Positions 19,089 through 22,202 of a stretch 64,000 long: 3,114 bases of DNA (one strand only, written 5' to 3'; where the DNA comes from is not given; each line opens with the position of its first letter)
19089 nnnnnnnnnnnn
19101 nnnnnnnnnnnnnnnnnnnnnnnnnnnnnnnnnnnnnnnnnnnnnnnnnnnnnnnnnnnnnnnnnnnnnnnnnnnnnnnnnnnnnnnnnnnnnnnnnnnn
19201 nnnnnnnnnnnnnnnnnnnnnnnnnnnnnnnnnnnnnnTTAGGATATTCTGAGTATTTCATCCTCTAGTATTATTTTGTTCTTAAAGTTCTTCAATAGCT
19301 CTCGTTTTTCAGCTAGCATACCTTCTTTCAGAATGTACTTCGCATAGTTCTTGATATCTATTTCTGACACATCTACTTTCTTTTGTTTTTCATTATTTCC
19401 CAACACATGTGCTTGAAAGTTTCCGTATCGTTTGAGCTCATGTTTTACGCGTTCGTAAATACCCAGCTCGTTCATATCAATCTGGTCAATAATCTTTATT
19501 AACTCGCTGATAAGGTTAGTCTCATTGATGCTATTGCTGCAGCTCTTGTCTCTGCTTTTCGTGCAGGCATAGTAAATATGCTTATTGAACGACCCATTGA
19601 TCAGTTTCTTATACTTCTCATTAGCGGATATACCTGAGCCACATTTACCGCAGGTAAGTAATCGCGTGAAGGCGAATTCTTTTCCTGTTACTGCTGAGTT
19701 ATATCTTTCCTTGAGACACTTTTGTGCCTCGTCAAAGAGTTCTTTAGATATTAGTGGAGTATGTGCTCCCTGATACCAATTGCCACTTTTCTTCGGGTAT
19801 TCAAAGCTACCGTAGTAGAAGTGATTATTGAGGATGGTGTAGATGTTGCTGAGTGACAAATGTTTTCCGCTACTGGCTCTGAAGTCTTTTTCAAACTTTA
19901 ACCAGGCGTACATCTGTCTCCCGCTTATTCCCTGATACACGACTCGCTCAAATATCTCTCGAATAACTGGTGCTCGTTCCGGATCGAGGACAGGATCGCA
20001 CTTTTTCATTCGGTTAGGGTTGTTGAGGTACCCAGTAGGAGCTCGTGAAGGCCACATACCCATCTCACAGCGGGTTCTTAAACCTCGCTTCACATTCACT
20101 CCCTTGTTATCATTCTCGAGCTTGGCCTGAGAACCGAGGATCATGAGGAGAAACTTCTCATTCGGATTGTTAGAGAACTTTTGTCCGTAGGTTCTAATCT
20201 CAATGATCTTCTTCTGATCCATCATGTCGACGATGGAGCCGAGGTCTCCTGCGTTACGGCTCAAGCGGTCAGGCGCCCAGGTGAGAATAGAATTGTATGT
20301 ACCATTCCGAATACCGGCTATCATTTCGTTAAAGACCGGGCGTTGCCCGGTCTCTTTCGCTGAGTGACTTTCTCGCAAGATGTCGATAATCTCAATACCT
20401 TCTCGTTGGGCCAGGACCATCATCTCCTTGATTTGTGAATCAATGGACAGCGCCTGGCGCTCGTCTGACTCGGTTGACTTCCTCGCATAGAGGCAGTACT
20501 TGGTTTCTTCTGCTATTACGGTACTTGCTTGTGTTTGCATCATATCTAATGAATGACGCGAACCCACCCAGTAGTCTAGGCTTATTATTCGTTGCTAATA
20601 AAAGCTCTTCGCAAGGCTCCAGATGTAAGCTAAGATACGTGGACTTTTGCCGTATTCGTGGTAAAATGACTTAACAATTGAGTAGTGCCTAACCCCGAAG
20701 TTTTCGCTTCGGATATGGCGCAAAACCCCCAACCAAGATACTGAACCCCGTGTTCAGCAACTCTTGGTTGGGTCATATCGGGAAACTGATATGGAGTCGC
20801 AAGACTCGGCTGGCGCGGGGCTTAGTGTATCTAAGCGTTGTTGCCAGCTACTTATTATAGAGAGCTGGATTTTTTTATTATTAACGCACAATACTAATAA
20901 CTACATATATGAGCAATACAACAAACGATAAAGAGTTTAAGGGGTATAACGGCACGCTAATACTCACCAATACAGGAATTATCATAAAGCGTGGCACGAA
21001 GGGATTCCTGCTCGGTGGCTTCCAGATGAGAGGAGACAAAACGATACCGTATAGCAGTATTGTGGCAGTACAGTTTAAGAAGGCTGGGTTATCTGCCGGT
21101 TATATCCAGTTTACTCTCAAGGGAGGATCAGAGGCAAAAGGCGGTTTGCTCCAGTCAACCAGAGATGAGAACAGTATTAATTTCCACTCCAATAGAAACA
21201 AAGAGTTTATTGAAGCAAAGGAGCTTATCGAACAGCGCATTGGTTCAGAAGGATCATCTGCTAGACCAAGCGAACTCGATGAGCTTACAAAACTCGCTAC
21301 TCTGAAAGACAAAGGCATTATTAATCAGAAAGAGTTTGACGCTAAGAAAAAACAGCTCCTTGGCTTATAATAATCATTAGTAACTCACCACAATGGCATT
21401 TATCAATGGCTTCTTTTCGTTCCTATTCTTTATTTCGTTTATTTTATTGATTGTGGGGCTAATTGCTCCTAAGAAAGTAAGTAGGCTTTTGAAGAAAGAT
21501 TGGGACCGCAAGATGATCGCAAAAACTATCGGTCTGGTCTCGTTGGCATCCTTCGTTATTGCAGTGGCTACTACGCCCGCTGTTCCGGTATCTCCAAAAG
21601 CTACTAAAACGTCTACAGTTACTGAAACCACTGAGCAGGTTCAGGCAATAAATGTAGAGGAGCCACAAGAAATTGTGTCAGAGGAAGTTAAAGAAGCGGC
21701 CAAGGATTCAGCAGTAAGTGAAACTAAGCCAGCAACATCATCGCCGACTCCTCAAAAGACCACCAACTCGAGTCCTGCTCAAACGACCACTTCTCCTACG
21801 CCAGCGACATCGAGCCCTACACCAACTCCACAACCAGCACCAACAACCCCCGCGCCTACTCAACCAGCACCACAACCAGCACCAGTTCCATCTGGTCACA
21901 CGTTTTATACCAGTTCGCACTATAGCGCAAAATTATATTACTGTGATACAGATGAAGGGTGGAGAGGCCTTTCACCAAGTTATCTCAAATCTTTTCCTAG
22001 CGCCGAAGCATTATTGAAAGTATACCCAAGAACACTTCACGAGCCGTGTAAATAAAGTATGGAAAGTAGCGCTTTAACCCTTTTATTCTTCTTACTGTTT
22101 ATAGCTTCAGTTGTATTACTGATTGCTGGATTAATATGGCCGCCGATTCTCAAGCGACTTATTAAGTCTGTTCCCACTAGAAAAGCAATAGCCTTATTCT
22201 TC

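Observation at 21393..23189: Adjacent paralogous secreted proteins sharing a novel ~50-aa Cys-containing C-terminal domain, one carrying a thermonuclease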

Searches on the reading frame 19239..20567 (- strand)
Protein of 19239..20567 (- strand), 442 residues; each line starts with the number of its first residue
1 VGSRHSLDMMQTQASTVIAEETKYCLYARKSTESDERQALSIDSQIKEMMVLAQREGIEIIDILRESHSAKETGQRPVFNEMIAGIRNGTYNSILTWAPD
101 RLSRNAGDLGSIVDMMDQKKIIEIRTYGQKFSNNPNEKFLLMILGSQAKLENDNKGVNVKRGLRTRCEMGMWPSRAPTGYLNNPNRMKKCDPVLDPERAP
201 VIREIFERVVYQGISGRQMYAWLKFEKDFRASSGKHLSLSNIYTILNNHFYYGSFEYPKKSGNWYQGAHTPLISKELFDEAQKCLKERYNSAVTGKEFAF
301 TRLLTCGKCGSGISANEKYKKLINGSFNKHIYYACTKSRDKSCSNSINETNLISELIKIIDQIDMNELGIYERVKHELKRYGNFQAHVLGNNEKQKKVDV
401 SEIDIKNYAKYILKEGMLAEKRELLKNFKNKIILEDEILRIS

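Call 3: search_protein_families(library=pfam, proteins=[window:19239-20567:-], max_evalue=0.1)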
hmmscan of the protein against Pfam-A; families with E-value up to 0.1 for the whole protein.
window:19239-20567:- (442 aa): 3 families
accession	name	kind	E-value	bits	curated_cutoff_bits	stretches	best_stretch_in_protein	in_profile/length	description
PF00239.26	Resolvase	-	4.8e-21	75.8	23.3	1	26-171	3-144/145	Resolvase, N terminal domain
PF07508.19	Recombinase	-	2e-14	54.1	21.1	1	196-288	1-102/102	Recombinase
PF13408.12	Zn_ribbon_recom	-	7.2e-07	29.9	25.3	1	300-352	2-49/58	Recombinase zinc beta ribbon domain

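Call 4: search_protein_families(library=ncbifam, proteins=[window:19239-20567:-], max_evalue=0.1)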
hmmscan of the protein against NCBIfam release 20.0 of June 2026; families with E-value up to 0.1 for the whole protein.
window:19239-20567:- (442 aa): 6 families
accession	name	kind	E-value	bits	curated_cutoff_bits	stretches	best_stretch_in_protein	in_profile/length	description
NF047343.1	SCCmet_CcrB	equivalog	2.7e-33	115.4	900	1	23-379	8-382/542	cassette chromosome recombinase CcrB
NF041201.1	recomb_XisF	equivalog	1.5e-25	90.1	375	1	27-361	4-354/465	fdxN element excision recombinase XisF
NF047347.1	SCCmet_CcrC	equivalog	9.6e-15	54.1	900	1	22-386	3-394/558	cassette chromosome recombinase CcrC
NF049883.1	resolv_YneB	equivalog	2.6e-10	40.1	175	1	25-188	3-164/211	YneB family resolvase-like protein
NF033518.0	transpos_IS607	equivalog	1.1e-05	25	110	1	18-105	50-133/187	IS607 family transposase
NF008686.0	PRK11705.1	equivalog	0.026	13.6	400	1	371-436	250-309/383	cyclopropane fatty acyl phospholipid synthase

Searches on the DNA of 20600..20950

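Call 90: search_rna_families(source=window, start=20600, end=20950, threshold=gathering, show_alignments=1)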
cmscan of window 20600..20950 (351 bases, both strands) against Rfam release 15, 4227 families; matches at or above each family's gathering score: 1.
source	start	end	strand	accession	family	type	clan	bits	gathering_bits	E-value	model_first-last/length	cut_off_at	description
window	20686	20807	+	RF03000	LOOT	Gene; sRNA;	-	88.7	46.4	9.6e-18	1-121/121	no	LOOT RNA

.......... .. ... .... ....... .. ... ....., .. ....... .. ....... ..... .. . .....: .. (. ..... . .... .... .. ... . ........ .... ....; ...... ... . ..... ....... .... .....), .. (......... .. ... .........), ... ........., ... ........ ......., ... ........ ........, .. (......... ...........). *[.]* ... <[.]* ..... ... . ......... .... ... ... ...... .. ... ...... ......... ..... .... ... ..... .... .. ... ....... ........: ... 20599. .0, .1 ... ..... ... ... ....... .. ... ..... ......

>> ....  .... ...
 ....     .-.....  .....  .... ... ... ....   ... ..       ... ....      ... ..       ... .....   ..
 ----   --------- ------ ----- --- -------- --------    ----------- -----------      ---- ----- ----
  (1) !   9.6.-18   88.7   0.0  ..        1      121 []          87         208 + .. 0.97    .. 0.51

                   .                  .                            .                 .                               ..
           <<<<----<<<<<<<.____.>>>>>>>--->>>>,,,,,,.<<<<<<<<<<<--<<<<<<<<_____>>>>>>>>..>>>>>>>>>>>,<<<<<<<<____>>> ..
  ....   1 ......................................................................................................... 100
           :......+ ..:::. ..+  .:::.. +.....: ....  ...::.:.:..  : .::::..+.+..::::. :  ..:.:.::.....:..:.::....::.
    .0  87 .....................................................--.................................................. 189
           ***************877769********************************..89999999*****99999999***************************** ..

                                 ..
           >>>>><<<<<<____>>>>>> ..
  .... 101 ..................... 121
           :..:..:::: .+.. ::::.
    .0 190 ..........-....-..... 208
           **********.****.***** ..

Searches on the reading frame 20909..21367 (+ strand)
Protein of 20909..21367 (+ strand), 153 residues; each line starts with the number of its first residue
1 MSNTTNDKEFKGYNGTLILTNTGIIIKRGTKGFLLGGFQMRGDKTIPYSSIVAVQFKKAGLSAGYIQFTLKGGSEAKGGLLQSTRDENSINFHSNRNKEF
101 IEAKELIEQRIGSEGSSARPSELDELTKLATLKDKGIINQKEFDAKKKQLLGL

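Call 3: search_protein_families(library=pfam, proteins=[window:20909-21367:+], max_evalue=0.1)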
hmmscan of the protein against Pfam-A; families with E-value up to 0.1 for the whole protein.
window:20909-21367:+ (153 aa): 3 families
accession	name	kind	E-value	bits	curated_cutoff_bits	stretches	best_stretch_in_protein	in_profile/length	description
PF09851.14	SHOCT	-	6.8e-08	32.5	27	1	124-151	1-28/28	Short C-terminal domain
PF14472.11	DUF4429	-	7.9e-07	30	25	1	41-102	24-89/95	Domain of unknown function (DUF4429)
PF14470.12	bPH_3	-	0.02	15.8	23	1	8-77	18-77/95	Bacterial PH domain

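Call 4: search_protein_families(library=ncbifam, proteins=[window:20909-21367:+], max_evalue=0.1)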
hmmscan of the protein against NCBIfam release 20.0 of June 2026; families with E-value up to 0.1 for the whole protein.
window:20909-21367:+ (153 aa): 0 families

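Call 41: search_protein_families(library=phrogs, proteins=[window:20909-21367:+], max_evalue=0.001)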
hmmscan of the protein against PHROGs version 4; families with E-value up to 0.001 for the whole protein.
window:20909-21367:+ (153 aa): 2 families
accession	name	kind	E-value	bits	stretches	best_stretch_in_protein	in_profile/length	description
phrog_2700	-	unknown function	2.9e-19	70.7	1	11-153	198-331/331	-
phrog_888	-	unknown function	4.3e-11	44.1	1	102-153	214-271/271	-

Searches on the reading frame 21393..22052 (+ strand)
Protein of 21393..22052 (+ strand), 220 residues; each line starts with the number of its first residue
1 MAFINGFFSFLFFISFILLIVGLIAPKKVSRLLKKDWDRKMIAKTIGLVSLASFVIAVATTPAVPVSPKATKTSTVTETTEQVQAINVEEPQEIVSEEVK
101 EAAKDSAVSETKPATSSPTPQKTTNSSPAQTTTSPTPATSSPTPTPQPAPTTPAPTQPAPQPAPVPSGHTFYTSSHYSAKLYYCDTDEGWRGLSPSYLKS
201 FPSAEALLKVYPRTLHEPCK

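Call 3: search_protein_families(library=pfam, proteins=[window:21393-22052:+], max_evalue=0.1)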
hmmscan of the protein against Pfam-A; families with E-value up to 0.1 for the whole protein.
window:21393-22052:+ (220 aa): 1 family
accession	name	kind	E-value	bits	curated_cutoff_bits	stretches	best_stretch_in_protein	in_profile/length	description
PF13520.12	AA_permease_2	-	0.011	15.2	27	1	3-73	350-416/427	Amino acid permease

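Call 4: search_protein_families(library=ncbifam, proteins=[window:21393-22052:+], max_evalue=0.1)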
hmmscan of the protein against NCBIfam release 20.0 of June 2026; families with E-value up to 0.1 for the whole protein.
window:21393-22052:+ (220 aa): 2 families
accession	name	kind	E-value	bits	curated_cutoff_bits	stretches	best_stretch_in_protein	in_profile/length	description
NF041620.1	MXAN_5187_fam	hypoth_equivalog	0.00041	20.2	200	1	52-168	314-445/601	MXAN_5187 family protein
TIGR04526.1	predic_Ig_block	subfamily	0.0059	15.6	150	1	43-167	5-125/693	putative immunoglobulin-blocking virulence protein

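Call 41: search_protein_families(library=phrogs, proteins=[window:21393-22052:+], max_evalue=0.001)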
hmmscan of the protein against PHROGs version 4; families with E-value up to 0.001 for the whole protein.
window:21393-22052:+ (220 aa): 0 families

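Call 48: find_homologous_proteins(query=window:21393-22052:+, max_evalue=0.001)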
Query window:21393-22052:+ (220 aa): 61 proteins with E <= 0.001 among 7033 candidates.
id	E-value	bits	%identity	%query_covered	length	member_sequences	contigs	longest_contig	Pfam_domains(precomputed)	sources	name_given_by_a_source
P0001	4.3e-33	133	77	27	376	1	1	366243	PF00565.24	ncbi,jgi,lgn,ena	ncbi:MAG: thermonuclease family protein [Patescibacteria group bacterium]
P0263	8.7e-24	102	64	35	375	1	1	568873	PF00565.24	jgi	jgi:endonuclease YncB( thermonuclease family)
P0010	1.6e-22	98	74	24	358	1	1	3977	PF00565.24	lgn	-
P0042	8.4e-22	96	76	25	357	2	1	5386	PF00565.24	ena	-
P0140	1.5e-21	95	69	24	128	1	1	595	-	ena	-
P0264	1.6e-20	92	57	40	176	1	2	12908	-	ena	-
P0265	1.6e-20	92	69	24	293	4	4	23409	PF12836.14,PF00633.30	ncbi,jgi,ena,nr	ncbi:MAG TPA: helix-hairpin-helix domain-containing protein [Candidatus Paceibacterota bacterium]|nr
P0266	3.7e-20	91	61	36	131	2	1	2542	PF00565.24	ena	-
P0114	4.9e-20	90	74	24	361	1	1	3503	PF00565.24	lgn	-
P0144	5.2e-20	90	60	35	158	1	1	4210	-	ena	-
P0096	1.3e-19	89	48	40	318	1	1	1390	PF00565.24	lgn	-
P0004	2.9e-19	88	60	33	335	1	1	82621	PF00565.24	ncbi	ncbi:MAG: thermonuclease family protein [Candidatus Komeilibacteria bacterium]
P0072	9.1e-19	86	62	34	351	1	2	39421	PF00565.24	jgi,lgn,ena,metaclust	metaclust:\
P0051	2.5e-18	85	54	42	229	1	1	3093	PF00565.24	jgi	jgi:endonuclease YncB( thermonuclease family)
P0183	3.3e-18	84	49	49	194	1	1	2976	-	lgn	-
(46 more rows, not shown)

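Call 51: find_encoding_contigs(protein=P0265, flank=6000, max_places=3)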
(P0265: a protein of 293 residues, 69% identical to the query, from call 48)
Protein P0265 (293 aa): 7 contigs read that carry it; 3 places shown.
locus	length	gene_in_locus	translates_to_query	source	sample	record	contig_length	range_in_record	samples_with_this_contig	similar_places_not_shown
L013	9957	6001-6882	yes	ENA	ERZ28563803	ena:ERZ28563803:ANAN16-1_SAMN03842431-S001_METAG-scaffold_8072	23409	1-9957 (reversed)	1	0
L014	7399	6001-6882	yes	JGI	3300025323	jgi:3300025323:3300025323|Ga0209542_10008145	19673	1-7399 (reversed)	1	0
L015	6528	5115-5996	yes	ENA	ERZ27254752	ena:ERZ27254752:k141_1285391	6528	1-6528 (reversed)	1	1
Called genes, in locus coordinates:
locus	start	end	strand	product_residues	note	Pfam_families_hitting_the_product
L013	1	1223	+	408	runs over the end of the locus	PF00266:Aminotran_5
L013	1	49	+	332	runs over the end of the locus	PF00331:Glyco_hydro_10, PF02449:Glyco_hydro_42 (faint)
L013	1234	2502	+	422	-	PF00089:Trypsin, PF10459:Peptidase_S46 (faint), PF13365:Trypsin_2, PF00595:PDZ (weak), PF13180:PDZ_2, PF17820:PDZ_6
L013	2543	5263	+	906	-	PF02861:Clp_N, PF13191:AAA_16 (weak), PF23569:NBD_SMAX1, PF00004:AAA, PF17871:AAA_lid_9, PF07724:AAA_2, PF07728:AAA_5, PF10431:ClpB_D2-small, +5 more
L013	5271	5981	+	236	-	PF13365:Trypsin_2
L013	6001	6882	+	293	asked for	PF00633:HHH (faint), PF12836:HHH_3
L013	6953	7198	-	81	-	-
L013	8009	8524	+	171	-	PF04542:Sigma70_r2, PF08281:Sigma70_r4_2, PF04545:Sigma70_r4 (weak)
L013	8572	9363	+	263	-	PF18915:DUF5667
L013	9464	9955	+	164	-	?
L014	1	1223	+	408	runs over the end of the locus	PF00266:Aminotran_5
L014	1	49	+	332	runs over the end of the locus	PF00331:Glyco_hydro_10, PF02449:Glyco_hydro_42 (faint)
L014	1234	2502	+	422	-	PF00089:Trypsin, PF10459:Peptidase_S46 (faint), PF13365:Trypsin_2, PF00595:PDZ (weak), PF13180:PDZ_2, PF17820:PDZ_6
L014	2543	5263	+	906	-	PF02861:Clp_N, PF13191:AAA_16 (weak), PF23569:NBD_SMAX1, PF00004:AAA, PF17871:AAA_lid_9, PF07724:AAA_2, PF07728:AAA_5, PF10431:ClpB_D2-small, +5 more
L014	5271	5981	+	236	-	PF13365:Trypsin_2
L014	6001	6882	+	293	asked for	PF00633:HHH (faint), PF12836:HHH_3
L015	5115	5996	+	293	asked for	PF00633:HHH (faint), PF12836:HHH_3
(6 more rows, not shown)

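Call 52: find_encoding_contigs(protein=P0264, flank=6000, max_places=2)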
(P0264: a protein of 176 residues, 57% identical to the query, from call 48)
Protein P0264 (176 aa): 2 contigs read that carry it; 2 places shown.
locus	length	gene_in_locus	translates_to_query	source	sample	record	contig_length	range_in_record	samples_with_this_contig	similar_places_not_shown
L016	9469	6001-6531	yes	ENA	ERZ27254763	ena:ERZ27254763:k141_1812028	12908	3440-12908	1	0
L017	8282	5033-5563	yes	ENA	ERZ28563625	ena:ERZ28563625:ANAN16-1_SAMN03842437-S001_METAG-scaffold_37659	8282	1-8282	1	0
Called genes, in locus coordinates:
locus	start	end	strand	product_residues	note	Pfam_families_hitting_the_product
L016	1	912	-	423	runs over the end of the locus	PF05697:Trigger_N, PF00254:FKBP_C, PF05698:Trigger_C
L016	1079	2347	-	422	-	PF08529:NusA_N, PF00575:S1, PF13184:KH_NusA_1st, PF26594:KH_NusA_2nd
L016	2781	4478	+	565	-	PF05157:MshEN (weak), PF00437:T2SSE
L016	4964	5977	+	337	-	PF05496:RuvB_N, PF06068:TIP49 (faint), PF00004:AAA, PF07728:AAA_5, PF17864:AAA_lid_4, PF05491:WHD_RuvB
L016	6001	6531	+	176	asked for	-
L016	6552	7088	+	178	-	PF20772:TACO1_YebC_N, PF01709:Transcrip_reg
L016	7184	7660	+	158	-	PF02075:RuvC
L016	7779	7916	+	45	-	-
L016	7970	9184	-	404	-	PF00579:tRNA-synt_1b, PF22421:SYY_C-terminal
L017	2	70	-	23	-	?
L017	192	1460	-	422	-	PF08529:NusA_N, PF00575:S1, PF13184:KH_NusA_1st, PF26594:KH_NusA_2nd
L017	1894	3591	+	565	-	PF05157:MshEN (weak), PF00437:T2SSE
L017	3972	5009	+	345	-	PF06068:TIP49 (faint), PF05496:RuvB_N, PF00004:AAA, PF07728:AAA_5, PF17864:AAA_lid_4, PF05491:WHD_RuvB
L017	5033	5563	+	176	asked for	-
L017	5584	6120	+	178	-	PF20772:TACO1_YebC_N, PF01709:Transcrip_reg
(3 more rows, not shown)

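Call 87: find_encoding_contigs(protein=P0263, flank=5000, max_places=1)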
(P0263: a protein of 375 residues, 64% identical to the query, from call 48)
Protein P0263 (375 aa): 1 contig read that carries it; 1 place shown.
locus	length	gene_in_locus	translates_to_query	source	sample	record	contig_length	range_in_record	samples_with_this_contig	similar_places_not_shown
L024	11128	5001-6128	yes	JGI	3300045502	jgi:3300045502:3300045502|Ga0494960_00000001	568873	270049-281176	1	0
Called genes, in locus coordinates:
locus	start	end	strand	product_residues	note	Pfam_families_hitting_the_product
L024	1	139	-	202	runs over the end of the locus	-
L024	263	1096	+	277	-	-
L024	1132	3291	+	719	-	PF07693:KAP_NTPase, PF13191:AAA_16 (weak), PF13401:AAA_22 (weak)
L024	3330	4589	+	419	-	-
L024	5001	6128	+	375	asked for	PF00565:SNase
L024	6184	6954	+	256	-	-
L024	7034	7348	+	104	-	-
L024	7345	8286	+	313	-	PF00589:Phage_integrase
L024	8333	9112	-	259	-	PF00589:Phage_integrase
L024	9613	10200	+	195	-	PF01997:Translin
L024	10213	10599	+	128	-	PF04977:DivIC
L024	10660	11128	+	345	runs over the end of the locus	PF13624:SurA_N_3, PF13145:Rotamase_2 (weak), PF00639:Rotamase, PF13616:Rotamase_3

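Call 94: list_cluster_members(proteins=[window:21393-22052:+, window:22059-23186:+, window:21513-22052:+])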
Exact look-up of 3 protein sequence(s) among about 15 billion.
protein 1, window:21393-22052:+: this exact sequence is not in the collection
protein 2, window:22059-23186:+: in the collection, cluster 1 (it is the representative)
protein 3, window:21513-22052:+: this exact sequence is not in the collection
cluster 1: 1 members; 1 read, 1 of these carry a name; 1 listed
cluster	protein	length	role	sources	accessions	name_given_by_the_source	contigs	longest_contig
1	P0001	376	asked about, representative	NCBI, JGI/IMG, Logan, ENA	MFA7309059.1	MAG: thermonuclease family protein [Patescibacteria group bacterium]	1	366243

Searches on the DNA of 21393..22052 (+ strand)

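Call 84: search_rna_families(sources=[L013, L016, L018, L019, L020, L021], threshold=gathering)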
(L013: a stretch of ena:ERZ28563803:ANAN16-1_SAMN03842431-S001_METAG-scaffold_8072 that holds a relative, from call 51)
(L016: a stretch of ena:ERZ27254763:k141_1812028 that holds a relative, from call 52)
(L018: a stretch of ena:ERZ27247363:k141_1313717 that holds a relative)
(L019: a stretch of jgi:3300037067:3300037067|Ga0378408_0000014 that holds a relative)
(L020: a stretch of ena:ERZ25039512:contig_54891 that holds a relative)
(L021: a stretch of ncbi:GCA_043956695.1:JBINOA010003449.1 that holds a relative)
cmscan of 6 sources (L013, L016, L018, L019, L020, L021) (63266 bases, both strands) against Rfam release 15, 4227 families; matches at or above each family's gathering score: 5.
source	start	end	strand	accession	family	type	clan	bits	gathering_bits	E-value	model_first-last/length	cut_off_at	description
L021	4833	4954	+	RF03000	LOOT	Gene; sRNA;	-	93.2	46.4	1.5e-16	1-121/121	no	LOOT RNA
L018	4837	4957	+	RF03000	LOOT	Gene; sRNA;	-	91.8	46.4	3.2e-16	1-121/121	no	LOOT RNA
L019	4426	4546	+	RF03000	LOOT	Gene; sRNA;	-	81.2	46.4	1e-13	1-121/121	no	LOOT RNA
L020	1849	1963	+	RF03000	LOOT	Gene; sRNA;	-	79.2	46.4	2.8e-13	1-121/121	no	LOOT RNA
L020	4806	4938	+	RF03000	LOOT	Gene; sRNA;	-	68.5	46.4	9.1e-11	1-121/121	no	LOOT RNA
